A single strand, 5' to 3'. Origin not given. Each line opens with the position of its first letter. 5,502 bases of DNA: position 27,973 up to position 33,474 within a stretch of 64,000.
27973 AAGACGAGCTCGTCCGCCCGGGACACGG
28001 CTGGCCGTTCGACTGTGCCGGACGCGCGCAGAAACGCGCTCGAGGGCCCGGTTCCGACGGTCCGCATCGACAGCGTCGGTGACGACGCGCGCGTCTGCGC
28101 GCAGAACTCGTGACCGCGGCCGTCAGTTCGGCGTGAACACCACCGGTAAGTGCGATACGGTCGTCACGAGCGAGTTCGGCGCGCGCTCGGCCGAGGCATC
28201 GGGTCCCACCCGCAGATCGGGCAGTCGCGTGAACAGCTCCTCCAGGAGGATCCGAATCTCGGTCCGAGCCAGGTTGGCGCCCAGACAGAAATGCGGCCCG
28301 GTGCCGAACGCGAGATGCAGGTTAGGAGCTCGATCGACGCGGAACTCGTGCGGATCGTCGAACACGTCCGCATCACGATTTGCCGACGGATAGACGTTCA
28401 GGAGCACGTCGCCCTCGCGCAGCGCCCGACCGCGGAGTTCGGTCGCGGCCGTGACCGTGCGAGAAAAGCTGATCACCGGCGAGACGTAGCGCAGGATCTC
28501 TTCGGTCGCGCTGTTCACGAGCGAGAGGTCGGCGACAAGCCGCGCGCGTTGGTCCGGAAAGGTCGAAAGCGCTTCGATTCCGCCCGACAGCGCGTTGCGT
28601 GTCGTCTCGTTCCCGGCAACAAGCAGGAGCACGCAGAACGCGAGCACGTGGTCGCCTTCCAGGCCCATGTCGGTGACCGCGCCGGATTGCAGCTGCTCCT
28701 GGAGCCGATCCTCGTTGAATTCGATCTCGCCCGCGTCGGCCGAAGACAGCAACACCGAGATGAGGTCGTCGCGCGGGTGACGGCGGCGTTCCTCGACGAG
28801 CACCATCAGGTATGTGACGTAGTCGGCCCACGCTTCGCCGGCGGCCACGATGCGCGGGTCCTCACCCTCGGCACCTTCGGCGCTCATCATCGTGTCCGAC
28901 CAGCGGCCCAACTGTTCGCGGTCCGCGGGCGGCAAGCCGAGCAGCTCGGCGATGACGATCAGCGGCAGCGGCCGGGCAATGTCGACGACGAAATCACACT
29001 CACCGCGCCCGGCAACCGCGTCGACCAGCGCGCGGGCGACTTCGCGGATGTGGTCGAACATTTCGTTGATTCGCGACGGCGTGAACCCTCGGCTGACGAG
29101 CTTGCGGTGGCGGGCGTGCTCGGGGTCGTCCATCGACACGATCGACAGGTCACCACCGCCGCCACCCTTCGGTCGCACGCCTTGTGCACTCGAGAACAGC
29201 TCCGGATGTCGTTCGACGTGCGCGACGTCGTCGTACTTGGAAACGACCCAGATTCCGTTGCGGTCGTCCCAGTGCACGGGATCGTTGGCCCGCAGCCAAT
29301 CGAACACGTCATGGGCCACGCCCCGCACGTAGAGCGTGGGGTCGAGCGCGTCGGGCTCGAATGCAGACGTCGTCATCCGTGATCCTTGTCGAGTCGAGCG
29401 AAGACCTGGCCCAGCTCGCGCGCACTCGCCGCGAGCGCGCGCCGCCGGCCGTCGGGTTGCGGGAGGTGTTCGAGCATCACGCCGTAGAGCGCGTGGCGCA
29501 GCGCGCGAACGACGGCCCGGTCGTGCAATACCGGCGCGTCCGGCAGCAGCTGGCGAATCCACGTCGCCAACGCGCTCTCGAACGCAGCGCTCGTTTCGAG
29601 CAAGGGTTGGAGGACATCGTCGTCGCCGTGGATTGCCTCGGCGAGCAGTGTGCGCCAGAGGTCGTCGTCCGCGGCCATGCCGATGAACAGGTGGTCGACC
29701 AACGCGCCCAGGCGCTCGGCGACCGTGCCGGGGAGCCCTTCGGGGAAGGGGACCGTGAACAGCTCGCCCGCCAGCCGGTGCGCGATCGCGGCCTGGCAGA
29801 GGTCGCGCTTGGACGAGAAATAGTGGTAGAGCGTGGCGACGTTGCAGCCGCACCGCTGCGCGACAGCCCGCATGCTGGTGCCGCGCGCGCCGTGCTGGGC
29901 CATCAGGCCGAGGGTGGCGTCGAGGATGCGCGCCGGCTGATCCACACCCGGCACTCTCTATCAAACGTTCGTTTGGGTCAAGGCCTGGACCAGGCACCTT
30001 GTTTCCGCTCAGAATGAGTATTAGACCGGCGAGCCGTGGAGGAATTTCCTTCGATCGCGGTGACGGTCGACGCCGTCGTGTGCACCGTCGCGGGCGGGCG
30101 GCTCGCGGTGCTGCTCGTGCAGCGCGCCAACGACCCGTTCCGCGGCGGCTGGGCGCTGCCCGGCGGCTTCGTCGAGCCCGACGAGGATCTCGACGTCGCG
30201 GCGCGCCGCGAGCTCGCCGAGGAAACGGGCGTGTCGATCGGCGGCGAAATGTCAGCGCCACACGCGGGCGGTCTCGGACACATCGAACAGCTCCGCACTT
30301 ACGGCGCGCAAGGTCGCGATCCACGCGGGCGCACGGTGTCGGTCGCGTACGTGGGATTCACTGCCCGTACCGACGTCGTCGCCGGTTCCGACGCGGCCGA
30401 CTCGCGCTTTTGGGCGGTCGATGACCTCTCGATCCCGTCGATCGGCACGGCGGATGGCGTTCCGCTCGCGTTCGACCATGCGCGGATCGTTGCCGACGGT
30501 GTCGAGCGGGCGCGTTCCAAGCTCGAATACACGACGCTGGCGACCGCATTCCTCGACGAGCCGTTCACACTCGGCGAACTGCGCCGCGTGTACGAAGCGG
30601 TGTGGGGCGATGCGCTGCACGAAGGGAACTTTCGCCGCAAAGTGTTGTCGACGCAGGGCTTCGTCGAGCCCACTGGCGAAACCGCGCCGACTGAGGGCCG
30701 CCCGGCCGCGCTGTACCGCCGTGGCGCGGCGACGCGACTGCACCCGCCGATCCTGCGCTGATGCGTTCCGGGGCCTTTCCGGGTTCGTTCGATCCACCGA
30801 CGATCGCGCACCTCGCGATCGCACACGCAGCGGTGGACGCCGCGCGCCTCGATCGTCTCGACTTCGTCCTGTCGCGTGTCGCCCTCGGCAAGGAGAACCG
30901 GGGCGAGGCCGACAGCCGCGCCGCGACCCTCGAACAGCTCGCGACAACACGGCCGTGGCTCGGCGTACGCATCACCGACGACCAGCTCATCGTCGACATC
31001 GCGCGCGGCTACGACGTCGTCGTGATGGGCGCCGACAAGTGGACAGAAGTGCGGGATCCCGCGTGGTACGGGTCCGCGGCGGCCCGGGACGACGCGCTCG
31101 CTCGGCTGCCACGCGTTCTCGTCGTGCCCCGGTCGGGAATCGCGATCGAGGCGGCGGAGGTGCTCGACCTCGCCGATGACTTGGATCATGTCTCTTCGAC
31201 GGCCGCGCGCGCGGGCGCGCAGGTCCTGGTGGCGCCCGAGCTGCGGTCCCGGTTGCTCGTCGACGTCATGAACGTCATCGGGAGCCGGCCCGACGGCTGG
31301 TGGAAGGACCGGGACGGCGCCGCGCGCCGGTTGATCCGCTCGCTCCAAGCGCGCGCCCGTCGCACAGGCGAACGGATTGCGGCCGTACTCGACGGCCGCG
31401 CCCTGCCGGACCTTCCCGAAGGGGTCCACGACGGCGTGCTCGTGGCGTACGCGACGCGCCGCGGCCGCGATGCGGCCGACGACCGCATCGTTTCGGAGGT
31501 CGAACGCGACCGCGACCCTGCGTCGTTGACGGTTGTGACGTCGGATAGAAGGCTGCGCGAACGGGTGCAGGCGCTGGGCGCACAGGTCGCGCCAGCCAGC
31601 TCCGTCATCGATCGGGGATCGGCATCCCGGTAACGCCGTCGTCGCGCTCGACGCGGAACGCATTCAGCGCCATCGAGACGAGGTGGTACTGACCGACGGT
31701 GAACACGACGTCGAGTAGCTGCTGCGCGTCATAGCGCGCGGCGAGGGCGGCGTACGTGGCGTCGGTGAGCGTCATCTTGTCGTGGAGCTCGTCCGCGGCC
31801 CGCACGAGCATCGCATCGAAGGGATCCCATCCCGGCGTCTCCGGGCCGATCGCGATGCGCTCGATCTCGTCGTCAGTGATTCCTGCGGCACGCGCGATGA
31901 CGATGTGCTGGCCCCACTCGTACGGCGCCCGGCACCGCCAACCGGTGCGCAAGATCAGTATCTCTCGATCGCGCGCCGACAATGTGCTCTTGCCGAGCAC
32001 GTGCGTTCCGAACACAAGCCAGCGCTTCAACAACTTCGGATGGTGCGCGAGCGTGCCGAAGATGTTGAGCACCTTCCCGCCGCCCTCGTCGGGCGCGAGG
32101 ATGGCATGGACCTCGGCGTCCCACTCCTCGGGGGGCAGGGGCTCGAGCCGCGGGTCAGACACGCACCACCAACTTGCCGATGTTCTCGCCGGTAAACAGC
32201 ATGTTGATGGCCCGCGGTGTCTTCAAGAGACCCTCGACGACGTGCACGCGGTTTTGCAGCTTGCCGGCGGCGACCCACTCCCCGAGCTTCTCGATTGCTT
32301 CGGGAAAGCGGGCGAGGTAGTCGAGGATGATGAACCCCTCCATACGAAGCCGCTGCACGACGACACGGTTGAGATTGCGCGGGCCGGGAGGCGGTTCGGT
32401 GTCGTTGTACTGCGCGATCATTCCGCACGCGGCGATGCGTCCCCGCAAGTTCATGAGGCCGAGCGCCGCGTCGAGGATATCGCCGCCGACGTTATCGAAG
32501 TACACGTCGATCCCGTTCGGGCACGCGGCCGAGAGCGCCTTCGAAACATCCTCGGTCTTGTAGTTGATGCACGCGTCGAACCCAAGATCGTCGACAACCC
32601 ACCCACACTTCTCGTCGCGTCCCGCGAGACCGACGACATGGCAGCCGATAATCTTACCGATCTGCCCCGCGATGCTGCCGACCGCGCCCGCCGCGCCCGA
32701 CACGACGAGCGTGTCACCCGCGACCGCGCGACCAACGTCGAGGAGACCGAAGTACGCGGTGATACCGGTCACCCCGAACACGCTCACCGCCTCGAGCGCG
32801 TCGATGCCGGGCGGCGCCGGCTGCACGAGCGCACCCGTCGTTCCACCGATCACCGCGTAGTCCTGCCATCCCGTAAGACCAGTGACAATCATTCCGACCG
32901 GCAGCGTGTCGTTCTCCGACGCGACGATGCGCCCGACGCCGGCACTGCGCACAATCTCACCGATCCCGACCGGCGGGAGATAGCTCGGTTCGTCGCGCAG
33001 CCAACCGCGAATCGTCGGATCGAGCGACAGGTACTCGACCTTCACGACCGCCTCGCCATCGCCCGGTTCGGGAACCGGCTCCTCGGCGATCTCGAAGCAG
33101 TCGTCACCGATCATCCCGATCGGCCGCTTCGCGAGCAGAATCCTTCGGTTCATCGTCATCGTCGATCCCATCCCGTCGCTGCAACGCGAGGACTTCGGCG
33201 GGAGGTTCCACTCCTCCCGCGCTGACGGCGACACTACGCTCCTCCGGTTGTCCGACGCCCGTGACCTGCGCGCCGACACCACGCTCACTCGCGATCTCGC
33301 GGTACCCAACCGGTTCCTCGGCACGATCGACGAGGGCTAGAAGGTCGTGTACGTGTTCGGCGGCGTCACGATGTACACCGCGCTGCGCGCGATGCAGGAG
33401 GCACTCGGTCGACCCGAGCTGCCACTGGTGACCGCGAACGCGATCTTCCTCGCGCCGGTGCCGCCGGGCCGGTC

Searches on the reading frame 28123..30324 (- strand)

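Call 17: search_protein_families(library=pfam, proteins=[window:28123-30324:-], max_evalue=0.001)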
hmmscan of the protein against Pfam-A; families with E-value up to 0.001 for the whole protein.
window:28123-30324:- (733 aa): 1 family
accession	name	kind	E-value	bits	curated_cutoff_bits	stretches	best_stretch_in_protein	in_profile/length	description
PF00067.27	p450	-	3.3e-25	89.2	22.8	1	497-699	211-430/462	Cytochrome P450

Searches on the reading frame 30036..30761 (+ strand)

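Call 17: search_protein_families(library=pfam, proteins=[window:30036-30761:+], max_evalue=0.001)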
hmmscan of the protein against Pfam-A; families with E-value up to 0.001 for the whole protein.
window:30036-30761:+ (241 aa): 3 families
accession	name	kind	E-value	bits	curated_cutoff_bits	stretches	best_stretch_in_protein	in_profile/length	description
PF00293.34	NUDIX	-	7.4e-20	71.8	21.1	1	13-131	5-118/134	NUDIX domain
PF21906.2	NrtR_WHD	-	2e-17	63.5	27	1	172-228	4-60/61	NrtR DNA-binding winged helix domain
PF19368.5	AraR_C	-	1.1e-06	29.2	23.8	1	165-231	1-68/82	AraR C-terminal winged HTH domain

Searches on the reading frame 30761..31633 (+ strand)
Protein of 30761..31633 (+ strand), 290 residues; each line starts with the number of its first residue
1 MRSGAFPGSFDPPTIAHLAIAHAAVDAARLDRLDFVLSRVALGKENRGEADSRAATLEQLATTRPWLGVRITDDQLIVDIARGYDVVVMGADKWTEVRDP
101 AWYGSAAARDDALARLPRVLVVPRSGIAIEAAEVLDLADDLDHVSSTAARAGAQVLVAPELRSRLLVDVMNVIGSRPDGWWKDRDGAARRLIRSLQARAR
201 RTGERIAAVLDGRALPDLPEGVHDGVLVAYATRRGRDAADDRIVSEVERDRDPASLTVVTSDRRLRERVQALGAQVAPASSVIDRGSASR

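Call 17: search_protein_families(library=pfam, proteins=[window:30761-31633:+], max_evalue=0.001)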
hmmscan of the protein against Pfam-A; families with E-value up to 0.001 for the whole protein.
window:30761-31633:+ (290 aa): 2 families
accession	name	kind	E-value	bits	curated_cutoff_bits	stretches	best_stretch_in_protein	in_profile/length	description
PF05991.17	NYN_YacP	-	1.2e-07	32.3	24.6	1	165-281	1-122/166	YacP-like NYN domain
PF01467.32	CTP_transf_like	-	7.3e-07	29.9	21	1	6-150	2-131/133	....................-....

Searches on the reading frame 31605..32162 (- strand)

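Call 64: search_protein_families(library=pfam, proteins=[window:31605-32162:-], max_evalue=0.0001)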
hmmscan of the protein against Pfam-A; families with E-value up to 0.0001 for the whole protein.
window:31605-32162:- (185 aa): 1 family
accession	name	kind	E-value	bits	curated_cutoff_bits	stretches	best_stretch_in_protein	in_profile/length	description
PF02627.25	CMD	-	9.1e-11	42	23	1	42-106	1-65/84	Carboxymuconolactone decarboxylase family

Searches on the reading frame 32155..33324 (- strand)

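Call 64: search_protein_families(library=pfam, proteins=[window:32155-33324:-], max_evalue=0.0001)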
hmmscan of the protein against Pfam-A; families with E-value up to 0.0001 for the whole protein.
window:32155-33324:- (389 aa): 3 families
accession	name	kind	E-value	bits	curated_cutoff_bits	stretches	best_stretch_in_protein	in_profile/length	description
PF16884.10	ADH_N_2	-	1.1e-34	119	31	1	60-162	1-103/108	N-terminal domain of oxidoreductase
PF00107.32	ADH_zinc_N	-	6.1e-22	78.4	31.8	1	214-347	1-127/129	Zinc-binding dehydrogenase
PF13602.12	ADH_zinc_N_2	-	1.4e-14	55.6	27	1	247-387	1-134/134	Zinc-binding dehydrogenase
